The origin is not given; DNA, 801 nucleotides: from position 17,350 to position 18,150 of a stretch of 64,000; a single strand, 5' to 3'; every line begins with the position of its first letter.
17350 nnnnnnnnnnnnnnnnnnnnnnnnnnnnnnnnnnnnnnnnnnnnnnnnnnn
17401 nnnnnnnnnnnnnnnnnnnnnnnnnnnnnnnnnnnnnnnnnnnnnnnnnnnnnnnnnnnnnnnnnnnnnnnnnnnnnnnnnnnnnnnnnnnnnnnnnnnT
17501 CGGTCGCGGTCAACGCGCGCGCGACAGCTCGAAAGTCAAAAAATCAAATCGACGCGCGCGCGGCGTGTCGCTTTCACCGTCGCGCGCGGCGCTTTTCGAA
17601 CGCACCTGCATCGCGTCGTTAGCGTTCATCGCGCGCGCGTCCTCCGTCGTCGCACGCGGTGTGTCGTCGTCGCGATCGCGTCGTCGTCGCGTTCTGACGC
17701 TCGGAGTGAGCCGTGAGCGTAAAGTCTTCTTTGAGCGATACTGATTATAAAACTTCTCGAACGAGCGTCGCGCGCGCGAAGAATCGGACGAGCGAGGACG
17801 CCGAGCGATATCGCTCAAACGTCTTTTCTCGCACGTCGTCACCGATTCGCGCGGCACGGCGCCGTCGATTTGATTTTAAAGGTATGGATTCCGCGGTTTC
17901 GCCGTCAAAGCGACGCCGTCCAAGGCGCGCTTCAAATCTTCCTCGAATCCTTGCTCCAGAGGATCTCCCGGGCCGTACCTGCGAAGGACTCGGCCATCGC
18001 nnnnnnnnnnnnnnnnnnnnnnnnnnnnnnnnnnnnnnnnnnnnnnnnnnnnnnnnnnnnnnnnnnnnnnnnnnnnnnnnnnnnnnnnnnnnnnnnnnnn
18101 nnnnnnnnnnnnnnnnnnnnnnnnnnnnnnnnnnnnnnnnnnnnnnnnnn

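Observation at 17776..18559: Selenoprotein glutathione peroxidase: an in-frame TGA (Sec) at the catalytic site splits the gene in the ORF track, and a form-2 SECIS candidate sits in the 3' UTR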

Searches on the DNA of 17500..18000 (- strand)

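Call 4: search_rna_families(source=window, start=17500, end=18000, threshold=evalue, max_evalue=10, show_alignments=5)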
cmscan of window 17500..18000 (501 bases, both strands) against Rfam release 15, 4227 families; matches with E-value up to 10: 5.
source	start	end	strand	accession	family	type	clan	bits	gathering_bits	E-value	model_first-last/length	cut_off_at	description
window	17878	17974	-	RF02139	HOXA11-AS1_3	Gene; lncRNA;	-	16.2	50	2.6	1-98/98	no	HOXA11 antisense RNA 1 conserved region 3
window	17673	17831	-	RF02989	gntR-DTE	Gene; sRNA;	-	14.9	63.6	4.3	1-119/119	no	gntR-DTE RNA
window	17618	17719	+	RF02369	h2cR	Gene; sRNA;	-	14.2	70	6.8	1-137/137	no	h2cR sRNA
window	17695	17814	+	RF02916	atpB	Cis-reg;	-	13.7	37.4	1.2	1-128/128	no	atpB RNA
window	17500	17599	+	RF02690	BTH_s1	Gene; sRNA;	-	11.4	74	2.7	65-205/205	5'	Burkholderia sRNA 1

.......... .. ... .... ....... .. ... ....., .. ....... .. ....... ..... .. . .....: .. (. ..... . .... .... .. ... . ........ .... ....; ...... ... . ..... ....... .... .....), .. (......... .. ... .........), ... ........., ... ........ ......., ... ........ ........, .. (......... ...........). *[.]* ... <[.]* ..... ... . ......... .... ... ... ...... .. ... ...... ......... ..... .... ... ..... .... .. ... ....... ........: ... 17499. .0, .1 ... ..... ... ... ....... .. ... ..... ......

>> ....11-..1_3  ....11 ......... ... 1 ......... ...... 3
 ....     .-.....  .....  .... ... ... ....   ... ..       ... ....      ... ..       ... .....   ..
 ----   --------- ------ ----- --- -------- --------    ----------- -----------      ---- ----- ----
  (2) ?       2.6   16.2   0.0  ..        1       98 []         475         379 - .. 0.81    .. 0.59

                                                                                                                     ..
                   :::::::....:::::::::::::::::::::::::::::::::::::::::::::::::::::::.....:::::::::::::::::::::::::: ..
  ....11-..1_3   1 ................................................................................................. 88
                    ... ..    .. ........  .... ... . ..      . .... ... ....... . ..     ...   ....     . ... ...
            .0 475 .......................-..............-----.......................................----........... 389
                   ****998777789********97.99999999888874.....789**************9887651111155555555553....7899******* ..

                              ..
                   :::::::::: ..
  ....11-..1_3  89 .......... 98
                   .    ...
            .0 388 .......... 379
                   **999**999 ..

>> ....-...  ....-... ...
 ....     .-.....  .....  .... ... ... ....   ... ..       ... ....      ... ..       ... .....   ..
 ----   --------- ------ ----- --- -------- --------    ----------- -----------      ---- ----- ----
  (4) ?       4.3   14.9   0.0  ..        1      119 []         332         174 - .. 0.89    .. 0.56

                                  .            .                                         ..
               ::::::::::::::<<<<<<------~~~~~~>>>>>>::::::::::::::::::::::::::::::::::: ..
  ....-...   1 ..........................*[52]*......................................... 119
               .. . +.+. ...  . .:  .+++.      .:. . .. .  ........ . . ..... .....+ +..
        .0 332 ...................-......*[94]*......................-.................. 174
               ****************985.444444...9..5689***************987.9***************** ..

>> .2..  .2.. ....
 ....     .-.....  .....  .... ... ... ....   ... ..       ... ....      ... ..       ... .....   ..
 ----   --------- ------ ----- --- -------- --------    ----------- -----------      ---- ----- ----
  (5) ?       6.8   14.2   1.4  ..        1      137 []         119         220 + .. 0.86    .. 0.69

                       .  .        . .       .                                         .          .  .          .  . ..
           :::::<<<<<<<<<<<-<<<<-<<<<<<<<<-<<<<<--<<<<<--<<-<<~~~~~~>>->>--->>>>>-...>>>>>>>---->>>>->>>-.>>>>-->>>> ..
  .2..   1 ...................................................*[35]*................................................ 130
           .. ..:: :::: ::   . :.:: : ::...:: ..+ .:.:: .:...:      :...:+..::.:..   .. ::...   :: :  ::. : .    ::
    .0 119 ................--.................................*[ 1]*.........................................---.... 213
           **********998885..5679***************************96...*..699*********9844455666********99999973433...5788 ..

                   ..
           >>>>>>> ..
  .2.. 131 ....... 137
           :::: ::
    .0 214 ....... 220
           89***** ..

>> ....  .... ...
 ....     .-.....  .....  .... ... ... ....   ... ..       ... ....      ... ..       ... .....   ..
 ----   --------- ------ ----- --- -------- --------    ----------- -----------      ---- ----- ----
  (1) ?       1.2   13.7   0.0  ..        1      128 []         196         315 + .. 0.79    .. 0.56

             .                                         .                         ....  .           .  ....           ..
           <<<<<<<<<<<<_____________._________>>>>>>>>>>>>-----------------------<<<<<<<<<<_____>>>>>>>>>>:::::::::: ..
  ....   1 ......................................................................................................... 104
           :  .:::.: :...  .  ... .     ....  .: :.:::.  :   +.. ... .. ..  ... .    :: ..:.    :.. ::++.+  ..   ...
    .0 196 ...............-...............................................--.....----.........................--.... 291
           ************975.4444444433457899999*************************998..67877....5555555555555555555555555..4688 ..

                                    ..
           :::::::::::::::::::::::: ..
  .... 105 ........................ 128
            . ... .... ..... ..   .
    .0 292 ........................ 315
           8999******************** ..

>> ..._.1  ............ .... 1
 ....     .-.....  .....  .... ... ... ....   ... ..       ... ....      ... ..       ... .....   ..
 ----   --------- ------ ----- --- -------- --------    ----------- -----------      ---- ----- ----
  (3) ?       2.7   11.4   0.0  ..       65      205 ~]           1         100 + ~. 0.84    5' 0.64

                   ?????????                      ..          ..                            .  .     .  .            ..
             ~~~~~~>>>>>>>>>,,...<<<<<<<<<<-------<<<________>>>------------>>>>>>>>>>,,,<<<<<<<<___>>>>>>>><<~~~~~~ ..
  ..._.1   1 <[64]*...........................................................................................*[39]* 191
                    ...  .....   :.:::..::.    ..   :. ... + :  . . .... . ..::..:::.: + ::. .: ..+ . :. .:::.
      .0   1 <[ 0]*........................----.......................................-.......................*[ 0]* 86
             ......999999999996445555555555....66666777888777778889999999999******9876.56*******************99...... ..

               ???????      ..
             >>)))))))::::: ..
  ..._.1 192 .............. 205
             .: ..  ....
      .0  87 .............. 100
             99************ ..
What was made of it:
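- Tried and rejected: An Rfam search of 17500..18000 at E <= 10 gave no SECIS hit, only chance matches (call 4).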

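Call 31: build_rna_model(alignment_id=A1, structure=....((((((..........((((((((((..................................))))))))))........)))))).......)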
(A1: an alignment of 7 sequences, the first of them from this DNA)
Model R1 built from alignment A1 (7 sequences, 95 columns); structure: as given.
model positions 83; base pairs 16; branch points 0; effective number of sequences 6.6; information 0.684 bits per position. Calibrated on 0.2 Mb of random sequence (short: E-values are rough).
structure used (alignment columns):
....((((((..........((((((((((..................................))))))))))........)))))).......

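Call 32: search_with_rna_model(model_id=R1, sources=[window, L001, L004, L005, L006, L007, L008, L009, L010, L011, L012], max_evalue=10, show_alignments=0)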
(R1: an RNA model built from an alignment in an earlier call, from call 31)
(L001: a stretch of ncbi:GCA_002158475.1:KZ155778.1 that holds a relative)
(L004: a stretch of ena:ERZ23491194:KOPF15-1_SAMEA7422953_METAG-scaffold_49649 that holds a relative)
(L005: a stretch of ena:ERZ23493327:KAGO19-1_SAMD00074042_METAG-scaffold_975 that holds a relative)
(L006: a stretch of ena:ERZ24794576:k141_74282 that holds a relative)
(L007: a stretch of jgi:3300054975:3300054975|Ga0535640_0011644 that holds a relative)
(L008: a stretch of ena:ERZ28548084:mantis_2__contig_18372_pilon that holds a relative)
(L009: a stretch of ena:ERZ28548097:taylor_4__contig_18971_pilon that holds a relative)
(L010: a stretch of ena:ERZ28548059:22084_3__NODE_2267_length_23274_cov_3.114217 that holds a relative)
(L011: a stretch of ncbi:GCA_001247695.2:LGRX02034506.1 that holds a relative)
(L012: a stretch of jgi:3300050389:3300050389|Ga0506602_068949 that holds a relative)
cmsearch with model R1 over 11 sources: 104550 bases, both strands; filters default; matches with E-value up to 10: 136.
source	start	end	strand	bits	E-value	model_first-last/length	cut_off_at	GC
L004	593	676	+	85.9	6.8e-25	1-83/83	no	0.7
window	17770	17857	-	81.5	1.7e-23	1-83/83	no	0.64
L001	3520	3604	+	72.3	1.5e-20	1-83/83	no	0.74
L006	2537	2624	+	62.4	2.3e-17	1-83/83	no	0.64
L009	2609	2677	+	60.5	9.5e-17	1-83/83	no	0.64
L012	823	897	+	50.9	1.1e-13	1-83/83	no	0.45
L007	2631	2701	+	46.1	3.9e-12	1-83/83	no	0.61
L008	2535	2614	+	30.6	3.5e-07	1-83/83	no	0.64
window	596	663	-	18.9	0.0021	1-83/83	no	0.78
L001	2590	2630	-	18.2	0.0034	1-83/83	no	0.68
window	847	885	-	18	0.0039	1-83/83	no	0.79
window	18852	18935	+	17.6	0.0055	1-83/83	no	0.75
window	54661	54732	+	17.3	0.0067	1-83/83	no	0.79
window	34390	34454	-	16.4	0.013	1-83/83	no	0.74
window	34422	34482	+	16.2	0.015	1-83/83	no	0.8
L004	731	792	-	15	0.036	1-83/83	no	0.69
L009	1705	1759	-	14.6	0.05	1-83/83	no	0.78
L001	848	893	+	14.1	0.072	1-83/83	no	0.76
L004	613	659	-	13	0.16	20-66/83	no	0.68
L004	850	890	-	12.7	0.21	1-83/83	no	0.83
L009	2630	2690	-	11.3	0.58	1-83/83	no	0.69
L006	1095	1145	+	11.2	0.61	1-83/83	no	0.67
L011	347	400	+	10.9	0.76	1-83/83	no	0.59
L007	1452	1500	+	10.9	0.76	1-83/83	no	0.71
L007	1380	1427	-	10.3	1.2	1-83/83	no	0.69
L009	1638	1672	+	10.2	1.2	1-83/83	no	0.69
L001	892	914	-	10.1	1.3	1-83/83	no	0.91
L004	777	808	+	10.1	1.4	1-83/83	no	0.81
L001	2510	2543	+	9.8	1.7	1-83/83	no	0.88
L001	2648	2680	-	9.6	2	1-83/83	no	0.85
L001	3815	3842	+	9.6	2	1-83/83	no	0.75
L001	951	989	-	9.4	2.4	1-83/83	no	0.85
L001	442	479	+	9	3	25-61/83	no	0.66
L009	1691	1728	+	8.8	3.5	1-83/83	no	0.79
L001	769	809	-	8.8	3.5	1-83/83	no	0.83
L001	948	986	+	8.5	4.6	1-83/83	no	0.85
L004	1749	1776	+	8.4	4.6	1-83/83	no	0.64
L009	1307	1356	+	8.4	4.7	1-83/83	no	0.78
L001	2538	2568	-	7.8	7.4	1-83/83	no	0.87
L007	1455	1480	-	7.7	7.9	1-83/83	no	0.81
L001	2712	2746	-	7.5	9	1-83/83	no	0.89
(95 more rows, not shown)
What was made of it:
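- Model R1 finds the untrained L008 element at 30.6 bits, E 3.5e-7 (call 32).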

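Call 47: search_with_rna_model(model_id=R1, sources=[window, L001, L002, L003, L004, L006, L007, L008, L009, L012, L013, L014, L015, L016, L017, L018, L019], max_evalue=0.00001, make_alignment=true, show_alignments=0)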
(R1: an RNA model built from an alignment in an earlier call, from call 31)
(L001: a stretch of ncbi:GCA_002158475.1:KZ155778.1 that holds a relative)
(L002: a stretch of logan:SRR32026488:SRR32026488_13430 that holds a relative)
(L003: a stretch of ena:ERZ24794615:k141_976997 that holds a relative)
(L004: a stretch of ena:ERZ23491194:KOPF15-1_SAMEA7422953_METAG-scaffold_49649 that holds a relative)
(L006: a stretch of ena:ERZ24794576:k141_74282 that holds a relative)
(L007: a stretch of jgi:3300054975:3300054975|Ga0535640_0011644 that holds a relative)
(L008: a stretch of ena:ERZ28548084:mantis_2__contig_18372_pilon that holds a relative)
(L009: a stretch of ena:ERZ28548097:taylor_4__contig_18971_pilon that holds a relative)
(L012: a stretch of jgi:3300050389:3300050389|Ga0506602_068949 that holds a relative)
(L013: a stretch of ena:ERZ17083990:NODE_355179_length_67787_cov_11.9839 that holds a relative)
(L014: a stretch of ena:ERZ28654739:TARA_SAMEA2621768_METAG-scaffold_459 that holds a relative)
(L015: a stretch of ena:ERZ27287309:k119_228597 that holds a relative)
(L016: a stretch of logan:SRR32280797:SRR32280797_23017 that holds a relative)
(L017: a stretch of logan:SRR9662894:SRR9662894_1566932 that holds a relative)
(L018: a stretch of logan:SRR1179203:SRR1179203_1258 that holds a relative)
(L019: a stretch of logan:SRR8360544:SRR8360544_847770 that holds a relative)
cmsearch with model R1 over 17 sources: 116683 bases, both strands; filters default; matches with E-value up to 0.00001: 17.
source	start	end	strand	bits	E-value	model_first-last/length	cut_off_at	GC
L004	593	676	+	85.9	7.6e-25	1-83/83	no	0.7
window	17770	17857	-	81.5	1.9e-23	1-83/83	no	0.64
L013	2029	2116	+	81.5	1.9e-23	1-83/83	no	0.64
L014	1025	1112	+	81.5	1.9e-23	1-83/83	no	0.64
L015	942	1029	+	81.5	1.9e-23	1-83/83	no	0.64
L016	737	824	+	81.5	1.9e-23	1-83/83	no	0.64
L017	737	824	+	81.5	1.9e-23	1-83/83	no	0.64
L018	737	824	+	81.5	1.9e-23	1-83/83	no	0.64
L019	543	630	+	81.5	1.9e-23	1-83/83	no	0.64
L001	3520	3604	+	72.3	1.7e-20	1-83/83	no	0.74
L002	3520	3604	+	72.3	1.7e-20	1-83/83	no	0.74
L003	945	1029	+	72.3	1.7e-20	1-83/83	no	0.74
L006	2537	2624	+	62.4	2.5e-17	1-83/83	no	0.64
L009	2609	2677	+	60.5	1.1e-16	1-83/83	no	0.64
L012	823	897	+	50.9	1.2e-13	1-83/83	no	0.45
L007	2631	2701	+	46.1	4.3e-12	1-83/83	no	0.61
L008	2535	2614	+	30.6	3.9e-07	1-83/83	no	0.64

Alignment A3: 17 matches aligned to the model, 94 columns, each read 5' to 3' on its own strand. Consensus structure (alignment columns), stored with it:
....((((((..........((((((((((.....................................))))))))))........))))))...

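Call 48: search_rna_families(source=window, start=17760, end=17870, threshold=evalue, max_evalue=10, show_alignments=2)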
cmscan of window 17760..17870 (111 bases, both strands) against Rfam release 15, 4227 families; matches with E-value up to 10: 3.
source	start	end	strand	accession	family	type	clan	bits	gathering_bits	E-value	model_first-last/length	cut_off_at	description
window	17774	17852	-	RF00031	SECIS_1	Cis-reg;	-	21.9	35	0.021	1-64/64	no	Selenocysteine insertion sequence 1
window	17783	17836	-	RF03595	mir-3569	Gene; miRNA;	-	14.7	50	1.2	1-58/58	no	mir-3569 microRNA precursor family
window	17760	17816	-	RF02828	Scr3920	Gene; sRNA;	-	12.8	88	1.3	1-92/125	3'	Streptomyces RNA 3920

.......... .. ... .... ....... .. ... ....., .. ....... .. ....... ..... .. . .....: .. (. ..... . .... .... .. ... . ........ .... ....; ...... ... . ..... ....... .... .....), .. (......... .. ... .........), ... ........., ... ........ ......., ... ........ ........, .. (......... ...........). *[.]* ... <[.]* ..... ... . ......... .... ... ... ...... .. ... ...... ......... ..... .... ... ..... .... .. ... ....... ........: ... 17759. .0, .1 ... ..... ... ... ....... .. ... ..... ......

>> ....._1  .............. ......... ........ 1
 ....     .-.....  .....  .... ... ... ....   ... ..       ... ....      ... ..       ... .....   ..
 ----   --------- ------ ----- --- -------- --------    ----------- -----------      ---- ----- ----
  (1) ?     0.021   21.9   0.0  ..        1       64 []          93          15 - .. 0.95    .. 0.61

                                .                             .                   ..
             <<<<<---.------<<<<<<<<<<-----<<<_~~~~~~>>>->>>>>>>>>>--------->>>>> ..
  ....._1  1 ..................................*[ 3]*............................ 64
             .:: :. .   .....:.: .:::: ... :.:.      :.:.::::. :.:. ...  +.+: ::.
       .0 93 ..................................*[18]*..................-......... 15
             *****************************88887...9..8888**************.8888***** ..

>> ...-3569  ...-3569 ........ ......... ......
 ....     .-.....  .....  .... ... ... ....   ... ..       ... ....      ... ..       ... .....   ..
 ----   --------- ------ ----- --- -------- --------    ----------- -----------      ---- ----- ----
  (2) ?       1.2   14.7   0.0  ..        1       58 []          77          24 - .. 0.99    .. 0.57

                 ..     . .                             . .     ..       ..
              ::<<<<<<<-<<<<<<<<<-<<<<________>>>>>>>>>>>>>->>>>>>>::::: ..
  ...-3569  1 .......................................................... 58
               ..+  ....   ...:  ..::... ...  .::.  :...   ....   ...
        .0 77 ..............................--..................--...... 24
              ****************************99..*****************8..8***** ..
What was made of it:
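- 17770..17857 (-): Form-2 SECIS element in the 3' UTR (whole hairpin). Rfam SECIS_1 full-length sub-threshold match at 17774..17852 (call 48).
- On Eukaryotic SECIS element, form 2: E is 0.021 on 111 nt, and there was no hit at E <= 10 on 501 nt (calls 4, 48).
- Closest known: Rfam RF00031 SECIS_1 / vertebrate form-2 SECIS. Same: The alignment to the model is full length (call 48).
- Rfam SECIS_1 is the top hit on the 111-nt region, with a full-length canonical alignment (call 48). It was not reported at all when 501 nt were searched (calls 4, 48).
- Tried and rejected: Narrowing to 111 nt gave a sub-threshold SECIS_1 hit (call 48).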
